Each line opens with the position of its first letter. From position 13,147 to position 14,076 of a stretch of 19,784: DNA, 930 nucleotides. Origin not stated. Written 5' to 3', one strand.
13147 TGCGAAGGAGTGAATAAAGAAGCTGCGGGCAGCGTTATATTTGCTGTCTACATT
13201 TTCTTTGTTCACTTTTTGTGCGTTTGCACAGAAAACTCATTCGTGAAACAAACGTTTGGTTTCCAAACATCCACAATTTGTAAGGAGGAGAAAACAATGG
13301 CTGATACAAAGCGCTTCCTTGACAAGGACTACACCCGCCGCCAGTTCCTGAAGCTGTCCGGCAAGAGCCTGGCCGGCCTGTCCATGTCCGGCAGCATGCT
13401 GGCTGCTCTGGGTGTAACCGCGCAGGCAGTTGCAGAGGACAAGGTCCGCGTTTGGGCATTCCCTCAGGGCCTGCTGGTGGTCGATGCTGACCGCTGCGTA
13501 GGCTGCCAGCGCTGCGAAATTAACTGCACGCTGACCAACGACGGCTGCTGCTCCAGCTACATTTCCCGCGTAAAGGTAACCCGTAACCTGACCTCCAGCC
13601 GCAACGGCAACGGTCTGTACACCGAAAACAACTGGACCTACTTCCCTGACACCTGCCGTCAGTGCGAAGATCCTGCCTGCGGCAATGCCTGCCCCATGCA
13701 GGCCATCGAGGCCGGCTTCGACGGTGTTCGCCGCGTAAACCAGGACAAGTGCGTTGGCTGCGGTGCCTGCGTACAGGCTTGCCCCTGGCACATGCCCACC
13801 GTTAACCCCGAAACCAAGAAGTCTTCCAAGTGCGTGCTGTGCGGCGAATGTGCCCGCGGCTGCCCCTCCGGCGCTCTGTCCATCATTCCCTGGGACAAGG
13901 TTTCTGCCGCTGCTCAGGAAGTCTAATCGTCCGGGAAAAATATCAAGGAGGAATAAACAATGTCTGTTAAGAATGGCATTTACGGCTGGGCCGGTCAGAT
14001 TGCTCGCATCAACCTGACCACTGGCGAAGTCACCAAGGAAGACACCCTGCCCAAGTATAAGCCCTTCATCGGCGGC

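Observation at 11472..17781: Exported AOR-family pterin enzyme module next to its own tat operon, with no membrane anchor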

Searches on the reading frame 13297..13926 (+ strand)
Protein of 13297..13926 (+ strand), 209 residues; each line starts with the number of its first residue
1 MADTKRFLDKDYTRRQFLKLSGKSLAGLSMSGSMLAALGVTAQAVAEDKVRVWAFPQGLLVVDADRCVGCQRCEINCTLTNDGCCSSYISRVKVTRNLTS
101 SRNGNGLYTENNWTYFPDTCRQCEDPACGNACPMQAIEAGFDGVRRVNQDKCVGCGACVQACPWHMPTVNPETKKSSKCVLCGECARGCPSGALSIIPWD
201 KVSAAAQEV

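Call 4: search_protein_families(library=pfam, proteins=[window:13297-13926:+], max_evalue=0.01)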
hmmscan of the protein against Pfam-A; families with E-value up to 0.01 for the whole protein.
window:13297-13926:+ (209 aa): 15 families
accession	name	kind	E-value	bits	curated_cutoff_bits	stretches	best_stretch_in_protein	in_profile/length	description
PF00037.32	Fer4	-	2.2e-17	62.5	21.1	2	147-165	3-21/24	4Fe-4S binding domain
PF12837.12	Fer4_6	-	1.6e-16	59.8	25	3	146-163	3-20/24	4Fe-4S binding domain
PF12838.12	Fer4_7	-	4e-16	59.7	27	3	151-193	1-52/52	4Fe-4S dicluster domain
PF12797.12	Fer4_2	-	1.1e-14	53.7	24.5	2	146-164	4-22/22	4Fe-4S binding domain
PF13237.11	Fer4_10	-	4.1e-14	52.7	25.5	2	117-163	6-53/53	4Fe-4S dicluster domain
PF13247.11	Fer4_11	-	2.4e-12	47.4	26.2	1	112-184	2-76/100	4Fe-4S dicluster domain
PF14697.11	Fer4_21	-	3.1e-12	46.9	35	1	118-164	6-53/59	4Fe-4S dicluster domain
PF13187.11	Fer4_9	-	4.4e-10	39.9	27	2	120-164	2-49/52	4Fe-4S dicluster domain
PF25160.1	LdpA_Fe-S-bd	-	3e-09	36.9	27.6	1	122-165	4-41/49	LdpA Fe-S cluster-binding domain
PF12800.12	Fer4_4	-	1.6e-06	28.4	24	1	150-163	2-15/17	4Fe-4S binding domain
PF13484.11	Fer4_16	-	2.8e-05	25.3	30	0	146-164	47-65/66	4Fe-4S double cluster binding domain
PF13183.11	Fer4_8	-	4.4e-05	24.4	27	0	150-166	3-19/68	4Fe-4S dicluster domain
PF17179.9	Fer4_22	-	0.00089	20.5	27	0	145-165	74-94/95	4Fe-4S dicluster domain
PF12798.12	Fer4_3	-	0.0028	18.8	27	1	152-164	1-13/15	4Fe-4S binding domain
PF13534.11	Fer4_17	-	0.004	18.1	22.2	0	174-192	41-59/61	4Fe-4S dicluster domain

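Call 5: search_protein_families(library=ncbifam, proteins=[window:13297-13926:+], max_evalue=0.01)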
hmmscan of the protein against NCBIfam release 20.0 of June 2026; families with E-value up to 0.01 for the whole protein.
window:13297-13926:+ (209 aa): 75 families (the best 25 are shown)
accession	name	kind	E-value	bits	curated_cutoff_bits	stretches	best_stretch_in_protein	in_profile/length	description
NF007382.0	PRK09898.1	equivalog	1.5e-70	237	213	1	4-203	5-207/208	ferredoxin-like protein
NF011569.0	PRK14993.1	equivalog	2.8e-23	82.6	416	1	12-183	3-163/244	tetrathionate reductase subunit TtrB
TIGR02951.1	DMSO_dmsB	equivalog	3.6e-20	72.6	214.1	1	61-184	5-129/161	DMSO/selenate family reductase complex B subunit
TIGR03149.1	cyt_nit_nrfC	equivalog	5.4e-19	68.4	377.6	1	12-184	2-159/225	cytochrome c nitrite reductase Fe-S protein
NF008134.0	PRK10882.1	equivalog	5.4e-18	65.1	263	1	13-184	3-180/329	hydrogenase 2 operon protein HybA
TIGR03478.1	DMSO_red_II_bet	subfamily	8.7e-17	61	480.7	1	102-182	113-194/321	DMSO reductase family type II enzyme, iron-sulfur subunit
NF045715.1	sulf_resp_HmcB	equivalog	2.2e-16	59.9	420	1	14-184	2-174/307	sulfate respiration complex iron-sulfur protein HmcB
NF045797.1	DsrO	equivalog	2.4e-16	59.9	200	1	11-175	2-158/235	sulfate reduction electron transfer complex DsrMKJOP subunit DsrO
NF041715.1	arsenate_red_ArrB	equivalog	6.7e-16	58.5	450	1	60-172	5-109/233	arsenate respiratory reductase iron-sulfur subunit ArrB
TIGR01582.1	FDH-beta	equivalog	3.8e-14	52.5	334.7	1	60-194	24-177/283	formate dehydrogenase subunit beta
NF009408.0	PRK12769.1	equivalog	4.8e-14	51.4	1003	1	60-204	5-152/659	formate-dependent uric acid utilization protein AegA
NF058577.1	FdxA_fam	equivalog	1.2e-13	51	65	2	118-164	7-50/52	4Fe-4S ferredoxin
NF038355.1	FDH3_beta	equivalog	3.4e-13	50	240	1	61-188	6-124/180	formate dehydrogenase FDH3 subunit beta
NF045766.1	PhenlGlyoxDHPadI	equivalog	3.8e-13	49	700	1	61-197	8-136/443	NADH-dependent phenylglyoxylate dehydrogenase subunit beta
NF007658.0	PRK10330.1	equivalog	9.3e-13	48.1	260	1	59-165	4-102/181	electron transport protein HydN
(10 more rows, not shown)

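Call 27: find_homologous_proteins(query=window:13297-13926:+, max_evalue=1e-10)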
Query window:13297-13926:+ (209 aa): 433 proteins with E <= 1e-10 among 692 candidates; the best 120 are listed.
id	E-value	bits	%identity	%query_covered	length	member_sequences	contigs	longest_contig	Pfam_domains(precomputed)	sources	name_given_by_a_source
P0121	2.6e-122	424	85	100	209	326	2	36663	PF14697.12,PF12837.13,PF13247.12,PF13484.12,PF12838.13,PF12800.13,PF12797.13,PF00037.33,PF25160.2,PF13237.12,PF13183.12,PF13187.12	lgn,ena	-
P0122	2.6e-118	411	83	100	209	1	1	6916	PF14697.12,PF12797.13,PF12837.13,PF13247.12,PF00037.33,PF13484.12,PF12838.13,PF25160.2,PF13237.12,PF12800.13,PF13187.12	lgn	-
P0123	1.6e-117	409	83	100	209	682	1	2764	PF14697.12,PF12837.13,PF13247.12,PF13484.12,PF12838.13,PF12800.13,PF12797.13,PF00037.33,PF25160.2,PF13237.12,PF13183.12,PF13187.12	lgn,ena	-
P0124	3.3e-117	408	84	100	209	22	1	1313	PF14697.12,PF12797.13,PF12837.13,PF13247.12,PF00037.33,PF12838.13,PF25160.2,PF13237.12,PF12800.13,PF13187.12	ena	-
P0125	1.4e-116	406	83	100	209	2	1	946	PF14697.12,PF12837.13,PF13247.12,PF13484.12,PF12838.13,PF12800.13,PF12797.13,PF00037.33,PF25160.2,PF13237.12,PF13183.12,PF13187.12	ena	-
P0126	1.5e-114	399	81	100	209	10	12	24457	PF14697.12,PF12837.13,PF13247.12,PF12798.13,PF12838.13,PF12800.13,PF12797.13,PF00037.33,PF25160.2,PF13237.12,PF13183.12,PF13187.12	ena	-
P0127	2.2e-114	399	79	99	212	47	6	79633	PF14697.12,PF12837.13,PF13247.12,PF13484.12,PF12838.13,PF13534.12,PF12800.13,PF12797.13,PF00037.33,PF25160.2,PF13237.12,PF13183.12,PF13187.12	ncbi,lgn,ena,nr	ncbi:MAG: ferredoxin-like protein [Clostridiales bacterium]|nr:ferredoxin-like protein [Clostridia b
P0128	3.6e-114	398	81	100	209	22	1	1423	PF14697.12,PF12837.13,PF13247.12,PF12838.13,PF13534.12,PF12800.13,PF12797.13,PF00037.33,PF25160.2,PF13237.12,PF13183.12,PF13187.12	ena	-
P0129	5.9e-114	397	81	99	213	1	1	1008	PF14697.12,PF12837.13,PF13247.12,PF13484.12,PF12838.13,PF13534.12,PF12800.13,PF12797.13,PF00037.33,PF25160.2,PF13237.12,PF13183.12,PF13187.12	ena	-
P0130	1.4e-112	393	80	100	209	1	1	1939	PF14697.12,PF12797.13,PF12837.13,PF13247.12,PF00037.33,PF12838.13,PF25160.2,PF13237.12,PF13183.12,PF12800.13,PF13187.12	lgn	-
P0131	1.4e-112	393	79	99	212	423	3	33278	PF14697.12,PF12837.13,PF13247.12,PF13484.12,PF12838.13,PF13534.12,PF12800.13,PF12797.13,PF00037.33,PF25160.2,PF13237.12,PF13183.12,PF13187.12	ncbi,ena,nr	ncbi:MAG: ferredoxin-like protein [Clostridia bacterium]|nr:ferredoxin-like protein [Clostridia bact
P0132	1.1e-111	390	80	96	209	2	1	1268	PF14697.12,PF12797.13,PF12837.13,PF13247.12,PF00037.33,PF12838.13,PF25160.2,PF13237.12,PF13187.12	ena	-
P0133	2.2e-111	389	77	99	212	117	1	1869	PF14697.12,PF12797.13,PF12837.13,PF13247.12,PF00037.33,PF12838.13,PF25160.2,PF13237.12,PF13183.12,PF12800.13,PF13187.12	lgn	-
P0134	5.2e-107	374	74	100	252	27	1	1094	PF14697.12,PF12797.13,PF12837.13,PF13247.12,PF00037.33,PF12838.13,PF25160.2,PF13237.12,PF12800.13,PF13187.12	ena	-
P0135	3.4e-103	362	77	99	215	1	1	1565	PF14697.12,PF12837.13,PF13247.12,PF13484.12,PF12838.13,PF13534.12,PF12800.13,PF12797.13,PF00037.33,PF25160.2,PF13237.12,PF13183.12,PF13187.12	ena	-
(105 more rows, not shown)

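Call 63: search_solved_structures(query=window:13297-13926:+, max_evalue=1e-8)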
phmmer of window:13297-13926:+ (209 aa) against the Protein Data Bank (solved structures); distinct sequences matched with E-value up to 1e-8: 23.
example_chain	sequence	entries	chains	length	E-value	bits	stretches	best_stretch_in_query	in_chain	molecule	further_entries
9sw6_G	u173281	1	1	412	1.1e-25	93.8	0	148-196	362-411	Polyferredoxin protein MvhB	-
4ydd_B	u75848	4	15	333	9.4e-20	74.4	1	103-183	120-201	DMSO reductase family type II enzyme, iron-sulfur subunit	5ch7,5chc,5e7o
9sfi_O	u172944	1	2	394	1.4e-17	67.4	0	146-196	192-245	Ferredoxin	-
9mqx_E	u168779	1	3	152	1.7e-16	63.8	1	59-204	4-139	Fe-S-cluster-containing hydrogenase subunit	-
8c0z_C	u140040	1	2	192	2.4e-16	63.3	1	60-203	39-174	Iron-sulfur cluster-binding protein potential subunit of aldehyde oxidoreductase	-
1kqf_B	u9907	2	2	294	1.8e-14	57.2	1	60-195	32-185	FORMATE DEHYDROGENASE, NITRATE-INDUCIBLE, IRON-SULFUR SUBUNIT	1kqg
6x6u_B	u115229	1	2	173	5.1e-14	55.7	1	60-184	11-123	Oxidoreductase, Fe-S subunit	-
6x1o_B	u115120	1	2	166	5.2e-14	55.7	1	61-184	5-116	Oxidoreductase, Fe-S subunit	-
9sfi_T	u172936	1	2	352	1.6e-13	54.1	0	60-196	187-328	4Fe-4S ferredoxin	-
1q16_B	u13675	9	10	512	1.5e-12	50.9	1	110-183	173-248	Respiratory nitrate reductase 1 beta chain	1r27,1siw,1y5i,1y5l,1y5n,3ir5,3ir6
6cz7_B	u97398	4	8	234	2e-12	50.5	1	60-173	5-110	4Fe-4S ferredoxin, iron-sulfur binding domain protein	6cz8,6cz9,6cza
2ivf_B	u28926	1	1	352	2.3e-12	50.3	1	104-183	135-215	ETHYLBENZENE DEHYDROGENASE BETA-SUBUNIT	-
1y4z_B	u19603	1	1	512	3.5e-12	49.7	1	110-183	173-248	Respiratory nitrate reductase 1 beta chain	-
3egw_B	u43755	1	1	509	1e-11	48.2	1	110-183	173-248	Respiratory nitrate reductase 1 beta chain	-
5t5i_F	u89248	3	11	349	5.2e-11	45.9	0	117-196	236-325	Tungsten formylmethanofuran dehydrogenase subunit fwdF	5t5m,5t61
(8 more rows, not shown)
